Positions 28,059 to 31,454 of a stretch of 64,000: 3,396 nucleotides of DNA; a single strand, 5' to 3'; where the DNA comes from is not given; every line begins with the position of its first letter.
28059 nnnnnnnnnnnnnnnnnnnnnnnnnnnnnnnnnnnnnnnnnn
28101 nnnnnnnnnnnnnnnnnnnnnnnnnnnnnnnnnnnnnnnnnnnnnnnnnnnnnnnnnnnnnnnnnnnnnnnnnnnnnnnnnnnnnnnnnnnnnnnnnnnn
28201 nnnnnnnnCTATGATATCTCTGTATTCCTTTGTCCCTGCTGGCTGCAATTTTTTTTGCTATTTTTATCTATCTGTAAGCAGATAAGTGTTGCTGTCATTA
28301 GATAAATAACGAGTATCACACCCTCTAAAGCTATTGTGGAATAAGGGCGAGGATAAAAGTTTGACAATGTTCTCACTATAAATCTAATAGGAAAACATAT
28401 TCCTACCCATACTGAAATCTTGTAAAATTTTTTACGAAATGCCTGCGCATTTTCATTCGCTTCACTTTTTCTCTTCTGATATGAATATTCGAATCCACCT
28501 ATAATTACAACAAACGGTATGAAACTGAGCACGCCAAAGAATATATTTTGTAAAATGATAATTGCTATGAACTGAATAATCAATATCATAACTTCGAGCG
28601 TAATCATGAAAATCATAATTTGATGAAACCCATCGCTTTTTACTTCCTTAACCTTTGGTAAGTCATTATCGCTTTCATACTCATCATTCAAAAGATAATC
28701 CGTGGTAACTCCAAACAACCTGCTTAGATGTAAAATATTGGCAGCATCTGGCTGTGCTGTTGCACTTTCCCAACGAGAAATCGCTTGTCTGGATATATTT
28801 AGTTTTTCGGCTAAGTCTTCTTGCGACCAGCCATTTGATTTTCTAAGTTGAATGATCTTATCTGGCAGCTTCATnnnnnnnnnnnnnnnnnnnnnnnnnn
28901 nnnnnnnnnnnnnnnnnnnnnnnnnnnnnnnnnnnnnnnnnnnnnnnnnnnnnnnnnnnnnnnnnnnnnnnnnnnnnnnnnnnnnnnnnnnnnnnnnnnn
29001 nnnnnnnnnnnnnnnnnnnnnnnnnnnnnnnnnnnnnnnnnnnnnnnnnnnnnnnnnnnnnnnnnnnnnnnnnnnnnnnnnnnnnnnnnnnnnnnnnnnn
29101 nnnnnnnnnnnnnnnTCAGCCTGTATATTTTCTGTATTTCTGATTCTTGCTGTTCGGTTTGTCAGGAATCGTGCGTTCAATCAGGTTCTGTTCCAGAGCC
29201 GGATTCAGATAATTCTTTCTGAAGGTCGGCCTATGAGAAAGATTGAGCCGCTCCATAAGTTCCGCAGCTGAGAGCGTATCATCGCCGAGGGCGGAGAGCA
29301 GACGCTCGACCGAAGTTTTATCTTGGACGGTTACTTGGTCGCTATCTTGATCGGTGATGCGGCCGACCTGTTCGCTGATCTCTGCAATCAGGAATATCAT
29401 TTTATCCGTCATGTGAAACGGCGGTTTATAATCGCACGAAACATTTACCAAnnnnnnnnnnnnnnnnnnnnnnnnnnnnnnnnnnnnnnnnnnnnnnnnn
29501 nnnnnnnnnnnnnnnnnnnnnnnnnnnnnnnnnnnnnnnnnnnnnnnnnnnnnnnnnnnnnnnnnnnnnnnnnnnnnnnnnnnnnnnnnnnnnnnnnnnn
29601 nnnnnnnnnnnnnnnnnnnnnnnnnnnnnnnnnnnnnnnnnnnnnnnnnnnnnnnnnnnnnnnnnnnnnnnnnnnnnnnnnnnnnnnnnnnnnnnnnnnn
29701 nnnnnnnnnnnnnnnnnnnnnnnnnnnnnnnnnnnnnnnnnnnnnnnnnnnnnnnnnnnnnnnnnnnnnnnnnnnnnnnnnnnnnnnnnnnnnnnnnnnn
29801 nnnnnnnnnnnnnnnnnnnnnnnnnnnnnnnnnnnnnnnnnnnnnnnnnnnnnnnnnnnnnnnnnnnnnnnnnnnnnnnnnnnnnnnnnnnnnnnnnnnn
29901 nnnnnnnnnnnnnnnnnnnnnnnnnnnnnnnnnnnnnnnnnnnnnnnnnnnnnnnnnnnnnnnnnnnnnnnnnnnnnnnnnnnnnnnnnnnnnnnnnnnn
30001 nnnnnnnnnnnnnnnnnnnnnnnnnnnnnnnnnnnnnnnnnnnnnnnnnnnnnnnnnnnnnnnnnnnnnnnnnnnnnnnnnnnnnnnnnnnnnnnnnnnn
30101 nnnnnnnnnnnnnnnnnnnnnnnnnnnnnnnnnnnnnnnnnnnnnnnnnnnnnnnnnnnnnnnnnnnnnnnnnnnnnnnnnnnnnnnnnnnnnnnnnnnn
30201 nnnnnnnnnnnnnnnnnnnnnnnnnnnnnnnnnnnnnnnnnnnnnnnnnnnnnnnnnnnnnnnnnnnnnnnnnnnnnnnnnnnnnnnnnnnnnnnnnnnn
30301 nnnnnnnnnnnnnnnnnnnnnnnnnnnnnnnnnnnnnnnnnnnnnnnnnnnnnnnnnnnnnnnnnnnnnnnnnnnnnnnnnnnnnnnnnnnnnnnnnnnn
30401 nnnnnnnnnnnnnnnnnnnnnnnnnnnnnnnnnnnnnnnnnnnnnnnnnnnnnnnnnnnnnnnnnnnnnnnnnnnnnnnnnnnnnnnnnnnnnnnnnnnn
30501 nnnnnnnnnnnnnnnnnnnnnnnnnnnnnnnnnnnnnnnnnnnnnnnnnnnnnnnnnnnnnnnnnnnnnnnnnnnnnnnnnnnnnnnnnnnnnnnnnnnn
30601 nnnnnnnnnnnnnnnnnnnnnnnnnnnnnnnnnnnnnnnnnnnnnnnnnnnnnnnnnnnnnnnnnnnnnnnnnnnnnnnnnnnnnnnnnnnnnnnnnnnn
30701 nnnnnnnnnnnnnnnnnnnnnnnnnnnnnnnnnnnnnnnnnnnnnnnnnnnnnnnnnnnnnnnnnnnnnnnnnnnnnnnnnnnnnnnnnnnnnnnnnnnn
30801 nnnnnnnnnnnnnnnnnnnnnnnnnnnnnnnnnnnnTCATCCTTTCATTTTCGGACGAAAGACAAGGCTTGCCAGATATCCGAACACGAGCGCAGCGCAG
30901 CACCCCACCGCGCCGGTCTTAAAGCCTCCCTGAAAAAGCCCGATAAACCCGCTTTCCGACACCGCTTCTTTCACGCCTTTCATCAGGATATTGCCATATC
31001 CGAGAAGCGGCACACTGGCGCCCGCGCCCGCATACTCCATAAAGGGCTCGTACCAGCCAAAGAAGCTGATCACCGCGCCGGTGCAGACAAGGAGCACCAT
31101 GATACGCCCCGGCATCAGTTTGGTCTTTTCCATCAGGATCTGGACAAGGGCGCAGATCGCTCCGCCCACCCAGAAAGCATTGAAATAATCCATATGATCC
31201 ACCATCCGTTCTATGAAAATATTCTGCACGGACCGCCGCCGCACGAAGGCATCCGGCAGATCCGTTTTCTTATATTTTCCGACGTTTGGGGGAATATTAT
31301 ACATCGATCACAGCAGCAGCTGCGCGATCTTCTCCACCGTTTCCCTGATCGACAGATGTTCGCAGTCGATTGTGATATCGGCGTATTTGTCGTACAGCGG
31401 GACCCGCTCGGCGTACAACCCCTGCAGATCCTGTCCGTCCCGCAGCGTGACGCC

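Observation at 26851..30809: Duplicated secreted-protein gene differing almost only in a 75-bp N-terminal cassette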

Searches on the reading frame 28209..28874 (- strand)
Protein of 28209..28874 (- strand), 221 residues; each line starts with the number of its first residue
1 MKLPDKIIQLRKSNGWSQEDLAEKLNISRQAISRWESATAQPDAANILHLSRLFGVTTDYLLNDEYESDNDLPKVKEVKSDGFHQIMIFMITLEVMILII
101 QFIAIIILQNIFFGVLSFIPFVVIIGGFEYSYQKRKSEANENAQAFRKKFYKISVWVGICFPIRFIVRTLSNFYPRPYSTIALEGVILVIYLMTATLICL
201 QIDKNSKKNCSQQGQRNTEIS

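Call 7: search_protein_families(library=pfam, proteins=[window:28209-28874:-], max_evalue=0.01)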
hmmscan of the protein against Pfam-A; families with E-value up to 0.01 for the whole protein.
window:28209-28874:- (221 aa): 9 families
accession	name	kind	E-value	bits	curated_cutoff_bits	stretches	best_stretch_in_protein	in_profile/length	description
PF01381.28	HTH_3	-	9.2e-17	61.3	23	1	7-61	1-55/55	Helix-turn-helix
PF12844.13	HTH_19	-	6.3e-12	45.7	30.2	1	8-66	5-63/64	Helix-turn-helix domain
PF13560.12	HTH_31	-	9.3e-09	35.9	27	1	9-58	8-58/64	Helix-turn-helix domain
PF08279.18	HTH_11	-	3.6e-05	24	25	1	7-34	6-34/55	HTH domain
PF13518.12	HTH_28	-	3.9e-05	24.1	25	1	6-37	4-34/52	Helix-turn-helix domain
PF04545.22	Sigma70_r4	-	3.9e-05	23.5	24.1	1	6-37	11-42/50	Sigma-70, region 4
PF13384.12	HTH_23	-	4.2e-05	23.7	24.6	1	7-35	10-37/50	Homeodomain-like domain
PF13443.12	HTH_26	-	0.00025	21.7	22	1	6-58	1-54/63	Cro/C1-type HTH DNA-binding domain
PF15943.11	YdaS_toxin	-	0.00072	19.8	30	1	17-64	10-59/65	Bacterial toxin YdaS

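Call 8: search_protein_families(library=ncbifam, proteins=[window:28209-28874:-], max_evalue=0.01)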
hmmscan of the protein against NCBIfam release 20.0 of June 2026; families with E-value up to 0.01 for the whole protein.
window:28209-28874:- (221 aa): 17 families
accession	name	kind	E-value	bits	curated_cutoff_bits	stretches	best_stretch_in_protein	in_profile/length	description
NF041951.1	phage_RstR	subfamily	2.4e-17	63.2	80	1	1-71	1-72/108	RstR family transcriptional repressor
NF052239.1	antitox_spr1629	equivalog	2.5e-11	43.3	335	1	5-70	5-70/377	spr1629 family repressor/antitoxin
TIGR03830.1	CxxCG_CxxCG_HTH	subfamily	1e-07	31.8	61.8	1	4-46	67-109/127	type II TA system antitoxin MqsA family protein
NF007257.0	PRK09706.1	subfamily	1.6e-07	31.2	101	1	3-65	6-68/135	transcriptional repressor DicA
TIGR03070.1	couple_hipB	subfamily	4.6e-06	26.5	71.65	1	6-56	6-56/58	type II toxin-antitoxin system Y4mF family antitoxin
TIGR00270.2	TIGR00270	equivalog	5.5e-06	26.3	110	1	6-57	79-130/159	multiprotein bridging factor aMBF1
NF003162.0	PRK04140.1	equivalog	1.1e-05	24.6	263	1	6-57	130-181/317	transcriptional regulator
NF047542.1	telomere_Tap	equivalog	0.00023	20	600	1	8-59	23-74/695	telomere-associated protein Tap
NF047948.1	male_kill_WMK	equivalog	0.00031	20.3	300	1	6-71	166-234/300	WO male-killing family protein Wmk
TIGR02937.1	sigma70-ECF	superfamily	0.001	18.7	42.9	1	6-37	124-155/165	sigma-70 family RNA polymerase sigma factor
NF007271.0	PRK09726.1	equivalog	0.0012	18.8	79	1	5-44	15-51/88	type II toxin-antitoxin system antitoxin HipB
NF033545.0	transpos_IS630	equivalog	0.0012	18.3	100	0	8-39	5-36/299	IS630 family transposase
NF007481.0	PRK10072.1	equivalog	0.0025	18.2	110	1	7-53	38-83/96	HTH-type transcriptional regulator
NF007408.0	PRK09943.1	equivalog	0.0032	17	211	1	5-69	10-74/185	HTH-type transcriptional regulator PuuR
NF038139.1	Reg_Aceta_RamB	equivalog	0.0048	15.6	700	1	6-65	6-65/465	acetate metabolism transcriptional regulator RamB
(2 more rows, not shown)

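Call 65: search_protein_families(library=padloc, proteins=[window:28209-28874:-], max_evalue=0.01)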
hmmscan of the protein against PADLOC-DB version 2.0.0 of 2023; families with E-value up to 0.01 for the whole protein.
window:28209-28874:- (221 aa): 20 families
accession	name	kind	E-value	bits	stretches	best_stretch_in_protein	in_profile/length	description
PDLC03945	RmrA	-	2.3e-12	44.8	1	6-70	6-70/394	-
PDLC03954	RmrA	-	2.9e-12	44.2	1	4-69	12-77/380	-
PDLC04142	capH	-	6.5e-11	41.2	1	1-66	5-70/103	capH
PDLC03951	RmrA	-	2.2e-10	38.1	1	4-69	10-75/400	-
PDLC03947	RmrA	-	9e-10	35.9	1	3-70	12-79/383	-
PDLC03952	RmrA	-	8.3e-09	32.8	1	3-67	23-87/395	-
PDLC02926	HTH_VI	-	2.1e-08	32.3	1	7-73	6-71/92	-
PDLC03956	RmrA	-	2.7e-08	31.3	1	4-70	10-77/399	-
PDLC03949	RmrA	-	2.2e-07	28.1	1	4-67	4-67/363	-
PDLC03944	RmrA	-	5.6e-07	27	1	11-64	15-68/384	-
PDLC03948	RmrA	-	7.6e-06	23.1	1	4-66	10-73/397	-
PDLC04775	PDC-M69A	-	1.9e-05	23.1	1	5-75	10-82/113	-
PDLC03665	Control_protein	-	7.5e-05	20.9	1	5-63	11-70/77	control protein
PDLC03943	RmrA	-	0.00011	19.4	1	10-64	10-64/370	-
PDLC04760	PDC-M64C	-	0.00029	19.2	1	2-38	26-62/93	-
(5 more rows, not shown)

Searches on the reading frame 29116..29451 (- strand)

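Call 7: search_protein_families(library=pfam, proteins=[window:29116-29451:-], max_evalue=0.01)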
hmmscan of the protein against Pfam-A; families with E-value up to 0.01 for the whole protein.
window:29116-29451:- (111 aa): 1 family
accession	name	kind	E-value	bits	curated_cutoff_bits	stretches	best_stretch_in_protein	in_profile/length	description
PF21247.3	Fic-like_C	-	2.5e-29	101.4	27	1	48-107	3-62/64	Filamentation induced by cAMP protein Fic-like, C-terminal domain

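Call 8: search_protein_families(library=ncbifam, proteins=[window:29116-29451:-], max_evalue=0.01)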
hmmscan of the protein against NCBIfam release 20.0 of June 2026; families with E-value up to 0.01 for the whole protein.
window:29116-29451:- (111 aa): 0 families

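Call 65: search_protein_families(library=padloc, proteins=[window:29116-29451:-], max_evalue=0.01)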
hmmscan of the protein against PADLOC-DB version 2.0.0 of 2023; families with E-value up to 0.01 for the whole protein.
window:29116-29451:- (111 aa): 0 families

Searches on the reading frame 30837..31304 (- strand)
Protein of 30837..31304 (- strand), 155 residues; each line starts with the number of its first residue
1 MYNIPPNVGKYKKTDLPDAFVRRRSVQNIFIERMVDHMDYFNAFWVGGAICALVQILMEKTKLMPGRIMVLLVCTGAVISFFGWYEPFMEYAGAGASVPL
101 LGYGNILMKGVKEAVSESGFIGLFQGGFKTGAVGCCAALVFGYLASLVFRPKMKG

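Call 7: search_protein_families(library=pfam, proteins=[window:30837-31304:-], max_evalue=0.01)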
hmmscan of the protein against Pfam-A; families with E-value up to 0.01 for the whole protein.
window:30837-31304:- (155 aa): 1 family
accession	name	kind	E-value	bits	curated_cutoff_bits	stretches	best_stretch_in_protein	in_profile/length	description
PF03862.18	SpoVAC_SpoVAEB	-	4.2e-35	121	25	1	39-148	1-117/117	SpoVAC/SpoVAEB sporulation membrane protein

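Call 8: search_protein_families(library=ncbifam, proteins=[window:30837-31304:-], max_evalue=0.01)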
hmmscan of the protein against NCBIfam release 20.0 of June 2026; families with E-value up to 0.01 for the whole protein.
window:30837-31304:- (155 aa): 2 families
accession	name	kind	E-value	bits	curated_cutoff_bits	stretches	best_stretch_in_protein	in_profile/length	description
TIGR02839.1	spore_V_AE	equivalog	1.5e-34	118.7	131.1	1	40-152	1-113/114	stage V sporulation protein AE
TIGR02838.1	spore_V_AC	equivalog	1.7e-06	27.8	164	1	40-148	20-132/141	stage V sporulation protein AC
